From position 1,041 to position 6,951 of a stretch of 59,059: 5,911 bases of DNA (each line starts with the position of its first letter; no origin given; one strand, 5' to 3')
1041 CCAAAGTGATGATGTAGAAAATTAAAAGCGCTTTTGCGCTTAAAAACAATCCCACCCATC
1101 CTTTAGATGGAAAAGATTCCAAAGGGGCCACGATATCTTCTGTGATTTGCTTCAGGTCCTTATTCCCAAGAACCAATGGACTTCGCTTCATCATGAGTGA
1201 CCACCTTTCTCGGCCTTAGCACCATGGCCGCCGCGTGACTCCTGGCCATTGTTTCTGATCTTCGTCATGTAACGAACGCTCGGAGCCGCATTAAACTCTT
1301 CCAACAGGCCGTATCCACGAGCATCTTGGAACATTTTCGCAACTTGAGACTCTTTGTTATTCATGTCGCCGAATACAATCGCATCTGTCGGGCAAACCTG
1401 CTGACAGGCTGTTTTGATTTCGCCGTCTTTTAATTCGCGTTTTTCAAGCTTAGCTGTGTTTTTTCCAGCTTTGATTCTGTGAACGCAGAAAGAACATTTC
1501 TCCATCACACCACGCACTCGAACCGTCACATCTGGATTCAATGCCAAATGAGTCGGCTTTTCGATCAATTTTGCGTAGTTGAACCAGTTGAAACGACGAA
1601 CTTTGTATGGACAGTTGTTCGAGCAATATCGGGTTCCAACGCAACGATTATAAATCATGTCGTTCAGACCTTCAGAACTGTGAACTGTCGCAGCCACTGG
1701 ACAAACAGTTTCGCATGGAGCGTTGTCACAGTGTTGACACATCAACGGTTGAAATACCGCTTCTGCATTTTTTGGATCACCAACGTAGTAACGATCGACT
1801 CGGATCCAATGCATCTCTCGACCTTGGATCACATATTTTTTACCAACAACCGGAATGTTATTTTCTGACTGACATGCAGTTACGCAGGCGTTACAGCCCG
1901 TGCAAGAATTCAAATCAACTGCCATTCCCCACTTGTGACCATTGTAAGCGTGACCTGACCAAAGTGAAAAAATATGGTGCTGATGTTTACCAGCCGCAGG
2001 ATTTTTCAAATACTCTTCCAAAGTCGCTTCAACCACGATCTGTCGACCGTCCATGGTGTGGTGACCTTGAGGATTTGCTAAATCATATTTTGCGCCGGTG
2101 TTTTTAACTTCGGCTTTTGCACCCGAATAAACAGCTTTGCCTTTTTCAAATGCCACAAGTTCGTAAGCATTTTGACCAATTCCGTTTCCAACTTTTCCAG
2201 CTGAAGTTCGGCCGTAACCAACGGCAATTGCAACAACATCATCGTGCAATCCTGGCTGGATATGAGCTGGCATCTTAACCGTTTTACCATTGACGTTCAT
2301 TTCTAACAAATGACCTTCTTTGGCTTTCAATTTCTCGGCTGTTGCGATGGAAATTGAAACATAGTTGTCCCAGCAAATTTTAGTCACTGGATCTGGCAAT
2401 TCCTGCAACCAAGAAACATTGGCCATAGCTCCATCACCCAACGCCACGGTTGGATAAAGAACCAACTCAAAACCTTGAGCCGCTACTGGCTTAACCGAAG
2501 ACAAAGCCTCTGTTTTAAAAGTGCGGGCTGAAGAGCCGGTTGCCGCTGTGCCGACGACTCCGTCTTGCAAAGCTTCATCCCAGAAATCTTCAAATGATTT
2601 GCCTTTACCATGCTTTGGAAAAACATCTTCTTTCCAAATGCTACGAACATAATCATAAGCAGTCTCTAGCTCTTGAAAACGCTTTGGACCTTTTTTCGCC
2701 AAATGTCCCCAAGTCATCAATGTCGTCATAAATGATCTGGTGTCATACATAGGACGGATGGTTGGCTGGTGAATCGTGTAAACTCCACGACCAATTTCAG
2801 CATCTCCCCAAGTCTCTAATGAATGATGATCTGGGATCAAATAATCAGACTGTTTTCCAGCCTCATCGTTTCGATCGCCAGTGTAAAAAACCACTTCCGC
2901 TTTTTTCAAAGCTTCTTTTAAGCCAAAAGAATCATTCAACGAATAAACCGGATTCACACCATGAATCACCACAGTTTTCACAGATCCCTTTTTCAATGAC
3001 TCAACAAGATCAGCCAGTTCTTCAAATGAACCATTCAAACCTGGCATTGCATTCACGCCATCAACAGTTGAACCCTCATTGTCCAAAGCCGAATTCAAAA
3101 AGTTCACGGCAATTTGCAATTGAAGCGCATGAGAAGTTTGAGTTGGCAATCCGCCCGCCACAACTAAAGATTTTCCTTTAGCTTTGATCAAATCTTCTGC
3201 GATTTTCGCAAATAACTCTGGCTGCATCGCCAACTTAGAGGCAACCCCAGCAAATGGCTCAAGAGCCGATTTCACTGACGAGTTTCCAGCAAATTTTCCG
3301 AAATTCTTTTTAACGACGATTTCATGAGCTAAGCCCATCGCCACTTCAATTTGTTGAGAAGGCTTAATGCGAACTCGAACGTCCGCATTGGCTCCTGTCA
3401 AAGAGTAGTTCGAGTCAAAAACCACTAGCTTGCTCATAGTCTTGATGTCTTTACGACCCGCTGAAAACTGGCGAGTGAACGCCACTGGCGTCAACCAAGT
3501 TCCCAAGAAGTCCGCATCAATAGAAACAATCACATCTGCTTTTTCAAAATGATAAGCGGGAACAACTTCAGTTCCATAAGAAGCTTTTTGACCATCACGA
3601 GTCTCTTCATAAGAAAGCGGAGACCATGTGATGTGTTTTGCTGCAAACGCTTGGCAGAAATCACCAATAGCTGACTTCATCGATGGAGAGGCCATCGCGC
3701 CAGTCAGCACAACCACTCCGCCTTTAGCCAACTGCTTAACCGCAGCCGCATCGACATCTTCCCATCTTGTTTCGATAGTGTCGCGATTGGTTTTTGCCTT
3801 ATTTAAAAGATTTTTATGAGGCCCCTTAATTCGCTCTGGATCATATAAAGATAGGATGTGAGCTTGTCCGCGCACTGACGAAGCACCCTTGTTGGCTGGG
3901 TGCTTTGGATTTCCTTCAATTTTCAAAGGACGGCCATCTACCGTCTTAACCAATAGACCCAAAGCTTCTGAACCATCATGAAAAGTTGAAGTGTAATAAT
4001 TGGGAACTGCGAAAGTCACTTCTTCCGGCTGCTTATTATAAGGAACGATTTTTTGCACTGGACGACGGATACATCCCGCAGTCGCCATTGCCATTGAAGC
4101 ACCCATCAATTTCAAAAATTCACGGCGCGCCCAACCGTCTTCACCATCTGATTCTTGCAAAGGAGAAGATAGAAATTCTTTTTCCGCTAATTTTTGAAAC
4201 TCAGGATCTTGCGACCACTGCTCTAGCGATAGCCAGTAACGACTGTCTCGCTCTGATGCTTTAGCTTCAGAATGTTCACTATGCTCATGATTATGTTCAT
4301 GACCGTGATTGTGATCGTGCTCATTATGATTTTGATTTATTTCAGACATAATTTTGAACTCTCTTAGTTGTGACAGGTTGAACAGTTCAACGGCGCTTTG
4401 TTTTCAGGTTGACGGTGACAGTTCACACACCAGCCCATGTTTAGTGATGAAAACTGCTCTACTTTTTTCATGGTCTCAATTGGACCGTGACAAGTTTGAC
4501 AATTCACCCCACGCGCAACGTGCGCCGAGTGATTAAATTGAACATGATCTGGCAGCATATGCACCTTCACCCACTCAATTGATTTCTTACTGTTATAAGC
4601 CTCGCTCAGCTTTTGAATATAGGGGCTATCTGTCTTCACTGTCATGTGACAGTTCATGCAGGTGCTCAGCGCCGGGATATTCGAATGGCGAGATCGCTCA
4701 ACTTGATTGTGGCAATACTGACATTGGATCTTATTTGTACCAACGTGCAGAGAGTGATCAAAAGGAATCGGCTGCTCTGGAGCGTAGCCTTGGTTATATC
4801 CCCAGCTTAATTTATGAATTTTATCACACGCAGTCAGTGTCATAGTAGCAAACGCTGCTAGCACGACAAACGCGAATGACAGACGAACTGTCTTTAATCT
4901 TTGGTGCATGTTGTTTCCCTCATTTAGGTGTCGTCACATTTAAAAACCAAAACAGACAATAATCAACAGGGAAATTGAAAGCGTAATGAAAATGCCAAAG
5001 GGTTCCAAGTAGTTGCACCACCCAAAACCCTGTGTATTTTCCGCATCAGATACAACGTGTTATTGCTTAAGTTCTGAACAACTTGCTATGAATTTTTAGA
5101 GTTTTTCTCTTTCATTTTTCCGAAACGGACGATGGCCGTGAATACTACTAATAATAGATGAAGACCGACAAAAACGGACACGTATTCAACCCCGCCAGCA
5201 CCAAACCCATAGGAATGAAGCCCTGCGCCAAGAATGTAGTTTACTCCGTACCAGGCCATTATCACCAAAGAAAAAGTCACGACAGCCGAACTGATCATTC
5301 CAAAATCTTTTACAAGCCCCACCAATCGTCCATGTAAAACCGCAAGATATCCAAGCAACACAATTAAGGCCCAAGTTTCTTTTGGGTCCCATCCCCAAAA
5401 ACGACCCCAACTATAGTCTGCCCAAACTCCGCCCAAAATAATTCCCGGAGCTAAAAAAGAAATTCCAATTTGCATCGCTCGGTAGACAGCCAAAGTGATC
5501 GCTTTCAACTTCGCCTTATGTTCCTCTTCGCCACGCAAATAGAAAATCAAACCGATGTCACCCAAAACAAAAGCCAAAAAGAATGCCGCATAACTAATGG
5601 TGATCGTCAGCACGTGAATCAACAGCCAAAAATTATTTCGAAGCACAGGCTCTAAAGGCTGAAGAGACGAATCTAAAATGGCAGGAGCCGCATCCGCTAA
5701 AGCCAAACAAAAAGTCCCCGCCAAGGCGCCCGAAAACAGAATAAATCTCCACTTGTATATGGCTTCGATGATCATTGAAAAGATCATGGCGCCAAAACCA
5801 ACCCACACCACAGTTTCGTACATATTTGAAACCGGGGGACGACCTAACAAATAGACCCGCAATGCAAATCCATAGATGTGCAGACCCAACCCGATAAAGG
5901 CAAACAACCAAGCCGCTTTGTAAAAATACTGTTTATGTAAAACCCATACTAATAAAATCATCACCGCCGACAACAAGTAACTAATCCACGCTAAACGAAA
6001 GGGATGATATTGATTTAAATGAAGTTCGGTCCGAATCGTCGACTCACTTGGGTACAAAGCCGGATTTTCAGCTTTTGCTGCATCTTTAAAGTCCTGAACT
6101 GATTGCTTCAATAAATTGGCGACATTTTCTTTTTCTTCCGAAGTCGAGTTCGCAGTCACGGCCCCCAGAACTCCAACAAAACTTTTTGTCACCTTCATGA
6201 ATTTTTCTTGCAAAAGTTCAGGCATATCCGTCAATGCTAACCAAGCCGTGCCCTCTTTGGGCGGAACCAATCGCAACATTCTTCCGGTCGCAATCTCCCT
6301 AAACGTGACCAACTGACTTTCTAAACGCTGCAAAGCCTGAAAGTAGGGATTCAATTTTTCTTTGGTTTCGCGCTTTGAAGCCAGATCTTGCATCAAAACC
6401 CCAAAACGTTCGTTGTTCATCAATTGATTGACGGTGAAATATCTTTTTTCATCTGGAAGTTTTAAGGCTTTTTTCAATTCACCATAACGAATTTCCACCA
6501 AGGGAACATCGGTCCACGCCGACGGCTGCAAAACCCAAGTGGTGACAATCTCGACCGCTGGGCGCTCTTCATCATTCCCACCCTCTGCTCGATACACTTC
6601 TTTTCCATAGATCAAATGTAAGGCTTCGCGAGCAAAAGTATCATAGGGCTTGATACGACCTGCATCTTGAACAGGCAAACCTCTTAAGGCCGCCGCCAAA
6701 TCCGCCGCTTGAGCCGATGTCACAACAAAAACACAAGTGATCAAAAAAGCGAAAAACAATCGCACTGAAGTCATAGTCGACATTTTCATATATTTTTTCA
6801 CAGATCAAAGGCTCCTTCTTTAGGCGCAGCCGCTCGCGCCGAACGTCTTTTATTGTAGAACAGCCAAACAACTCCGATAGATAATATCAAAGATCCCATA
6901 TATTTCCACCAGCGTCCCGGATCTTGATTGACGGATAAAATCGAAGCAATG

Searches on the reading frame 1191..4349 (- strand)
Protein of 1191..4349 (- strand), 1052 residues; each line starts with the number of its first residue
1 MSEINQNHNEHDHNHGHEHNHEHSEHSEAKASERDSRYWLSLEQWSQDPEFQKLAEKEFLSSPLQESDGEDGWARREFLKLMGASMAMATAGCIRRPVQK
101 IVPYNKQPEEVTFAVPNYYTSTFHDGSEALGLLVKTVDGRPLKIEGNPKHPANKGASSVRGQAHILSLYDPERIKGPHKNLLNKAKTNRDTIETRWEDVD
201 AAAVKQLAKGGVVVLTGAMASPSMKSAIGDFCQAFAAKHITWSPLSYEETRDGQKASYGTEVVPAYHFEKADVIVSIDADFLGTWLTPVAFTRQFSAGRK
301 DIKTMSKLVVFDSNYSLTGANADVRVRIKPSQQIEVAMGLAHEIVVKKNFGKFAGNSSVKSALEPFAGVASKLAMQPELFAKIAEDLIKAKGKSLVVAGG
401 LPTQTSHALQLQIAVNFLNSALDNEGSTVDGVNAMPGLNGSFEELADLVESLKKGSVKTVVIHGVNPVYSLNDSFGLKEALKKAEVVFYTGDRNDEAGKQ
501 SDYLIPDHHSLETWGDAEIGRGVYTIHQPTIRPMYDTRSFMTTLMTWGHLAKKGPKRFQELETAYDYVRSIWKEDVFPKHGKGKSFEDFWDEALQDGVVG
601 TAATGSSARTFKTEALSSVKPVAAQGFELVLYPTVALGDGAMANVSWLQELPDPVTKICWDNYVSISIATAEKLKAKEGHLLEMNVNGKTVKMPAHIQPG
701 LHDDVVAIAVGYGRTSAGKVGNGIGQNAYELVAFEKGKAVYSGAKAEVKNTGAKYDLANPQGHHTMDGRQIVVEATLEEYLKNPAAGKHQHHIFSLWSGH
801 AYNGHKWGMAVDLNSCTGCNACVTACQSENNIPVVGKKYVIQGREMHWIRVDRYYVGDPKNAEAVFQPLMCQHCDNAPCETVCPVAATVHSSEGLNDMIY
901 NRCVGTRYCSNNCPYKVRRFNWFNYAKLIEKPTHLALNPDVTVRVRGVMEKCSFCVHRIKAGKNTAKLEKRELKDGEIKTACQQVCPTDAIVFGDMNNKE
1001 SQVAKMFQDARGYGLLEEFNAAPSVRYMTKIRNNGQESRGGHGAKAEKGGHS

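Call 19: search_protein_families(library=ncbifam, proteins=[window:1191-4349:-], max_evalue=0.00001)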
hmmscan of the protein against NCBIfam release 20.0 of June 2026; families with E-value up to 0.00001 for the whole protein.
window:1191-4349:- (1052 aa): 23 families
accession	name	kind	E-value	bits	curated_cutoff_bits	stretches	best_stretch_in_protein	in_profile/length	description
NF041782.1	mnquin_red_QrcC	equivalog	6.7e-63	212.5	400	1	807-1030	1-227/239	menaquinone reductase iron-sulfur cluster-binding subunit QrcC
NF041783.2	mnquin_red_QrcB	equivalog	1.6e-50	172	440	1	126-745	60-689/695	menaquinone reductase molybdopterin-binding-like subunit QrcB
NF045797.1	DsrO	equivalog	5.7e-45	153.6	200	1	799-1028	36-234/235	sulfate reduction electron transfer complex DsrMKJOP subunit DsrO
TIGR03149.1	cyt_nit_nrfC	equivalog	2.8e-27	95.6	377.6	2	796-922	28-146/225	cytochrome c nitrite reductase Fe-S protein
NF041715.1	arsenate_red_ArrB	equivalog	5.9e-25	88.2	450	1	806-1029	2-226/233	arsenate respiratory reductase iron-sulfur subunit ArrB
NF011569.0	PRK14993.1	equivalog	2.2e-24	86.2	416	1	804-1011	41-203/244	tetrathionate reductase subunit TtrB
NF012032.0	PRK15488.1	equivalog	1.9e-17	62.6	694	1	74-415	4-345/759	thiosulfate reductase PhsA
NF008134.0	PRK10882.1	equivalog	3.3e-17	62.5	263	1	806-999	38-211/329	hydrogenase 2 operon protein HybA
TIGR02951.1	DMSO_dmsB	equivalog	1.1e-16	61.2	214.1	1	807-921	2-115/161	DMSO/selenate family reductase complex B subunit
NF038355.1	FDH3_beta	equivalog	4e-16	59.6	240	1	810-999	6-167/180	formate dehydrogenase FDH3 subunit beta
NF045715.1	sulf_resp_HmcB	equivalog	2.7e-13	49.7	420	1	802-997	30-199/307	sulfate respiration complex iron-sulfur protein HmcB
NF041714.1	arsenate_red_ArrA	equivalog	3e-12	45.5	1600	0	455-544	466-559/848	arsenate respiratory reductase molybdopterin-containing subunit ArrA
TIGR03478.1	DMSO_red_II_bet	subfamily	3.7e-12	45.8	480.7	1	860-922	120-183/321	DMSO reductase family type II enzyme, iron-sulfur subunit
TIGR01582.1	FDH-beta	equivalog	4.1e-12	45.8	334.7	1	810-922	25-145/283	formate dehydrogenase subunit beta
TIGR04519.1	MoCo_extend_TAT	equivalog_domain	2e-11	43.7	20.6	1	37-80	2-45/45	TAT-variant-translocated molybdopterin oxidoreductase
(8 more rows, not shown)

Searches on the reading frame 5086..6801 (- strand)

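Call 19: search_protein_families(library=ncbifam, proteins=[window:5086-6801:-], max_evalue=0.00001)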
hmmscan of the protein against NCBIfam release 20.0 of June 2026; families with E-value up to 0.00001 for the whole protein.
window:5086-6801:- (571 aa): 2 families
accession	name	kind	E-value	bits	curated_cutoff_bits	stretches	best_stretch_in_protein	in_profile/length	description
TIGR03144.1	cytochr_II_ccsB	equivalog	5e-42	144.4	187.6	1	302-532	3-252/252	c-type cytochrome biogenesis protein CcsB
TIGR01191.1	ccmC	subfamily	6.9e-06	26.1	186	1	431-500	41-108/184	heme ABC transporter permease CcmC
